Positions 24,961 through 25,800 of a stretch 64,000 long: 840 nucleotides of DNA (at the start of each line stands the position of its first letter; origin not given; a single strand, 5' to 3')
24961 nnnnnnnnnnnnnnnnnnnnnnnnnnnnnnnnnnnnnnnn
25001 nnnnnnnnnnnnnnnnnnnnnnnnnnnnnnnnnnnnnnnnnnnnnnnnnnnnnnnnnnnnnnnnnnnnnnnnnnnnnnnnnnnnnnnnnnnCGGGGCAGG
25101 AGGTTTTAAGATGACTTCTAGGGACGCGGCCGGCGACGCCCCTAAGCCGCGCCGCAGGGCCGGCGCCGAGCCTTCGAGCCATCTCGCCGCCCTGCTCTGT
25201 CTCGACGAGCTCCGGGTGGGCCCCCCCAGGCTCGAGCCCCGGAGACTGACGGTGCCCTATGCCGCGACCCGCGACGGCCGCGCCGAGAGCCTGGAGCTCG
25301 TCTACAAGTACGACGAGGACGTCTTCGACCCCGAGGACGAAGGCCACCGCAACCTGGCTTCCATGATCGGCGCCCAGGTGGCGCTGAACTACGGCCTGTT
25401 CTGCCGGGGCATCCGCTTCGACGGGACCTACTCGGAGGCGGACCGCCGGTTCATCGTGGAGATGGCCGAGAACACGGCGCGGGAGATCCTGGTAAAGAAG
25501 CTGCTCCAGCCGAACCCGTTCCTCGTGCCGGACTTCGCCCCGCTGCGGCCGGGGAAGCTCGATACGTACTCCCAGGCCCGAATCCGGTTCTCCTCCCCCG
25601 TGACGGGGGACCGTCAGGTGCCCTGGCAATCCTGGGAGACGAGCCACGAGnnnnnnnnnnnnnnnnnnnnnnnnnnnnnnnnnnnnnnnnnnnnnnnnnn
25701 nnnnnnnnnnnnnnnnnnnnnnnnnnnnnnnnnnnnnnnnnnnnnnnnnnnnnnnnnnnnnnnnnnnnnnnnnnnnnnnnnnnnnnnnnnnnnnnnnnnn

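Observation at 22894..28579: Four-gene operon combining a PLP enzyme, DUF1611, a PP-loop-ATPase/creatininase fusion and a dipeptide epimerase, with no pathway I can name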

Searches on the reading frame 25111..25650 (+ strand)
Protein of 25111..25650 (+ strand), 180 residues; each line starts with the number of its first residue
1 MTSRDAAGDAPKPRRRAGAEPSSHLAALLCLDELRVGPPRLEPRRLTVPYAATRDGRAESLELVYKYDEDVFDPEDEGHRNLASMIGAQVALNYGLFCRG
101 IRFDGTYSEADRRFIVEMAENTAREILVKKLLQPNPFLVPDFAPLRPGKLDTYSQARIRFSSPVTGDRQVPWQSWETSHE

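Call 39: search_protein_families(library=pfam, proteins=[window:25111-25650:+], max_evalue=10)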
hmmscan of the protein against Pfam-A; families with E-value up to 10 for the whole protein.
window:25111-25650:+ (180 aa): 0 families

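Call 66: predict_structure(alignment_id=A3)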
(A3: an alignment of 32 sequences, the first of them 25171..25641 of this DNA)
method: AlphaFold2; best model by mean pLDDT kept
length: 157 residues; sequences in the alignment: 32
mean_pLDDT: 87.0   pTM: 0.80
mean pLDDT of the five models: 87.0, 86.2, 85.0, 84.6, 84.4
residues with pLDDT >= 90: 104; 70-90: 33; 50-70: 10; < 50: 10
segments of 3 or more residues with pLDDT < 50: 151-157
pLDDT, mean of each block of 10 residues (from residue 1): 74 97 98 96 97 95 96 93 94 95 91 78 74 93 65 44
secondary structure, 60 per line:
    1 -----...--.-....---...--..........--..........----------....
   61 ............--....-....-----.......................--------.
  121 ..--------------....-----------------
elements in order: E13-16 E20-22 E25-34 E37-46 H57-72 E80-83 H89-111 E137-140
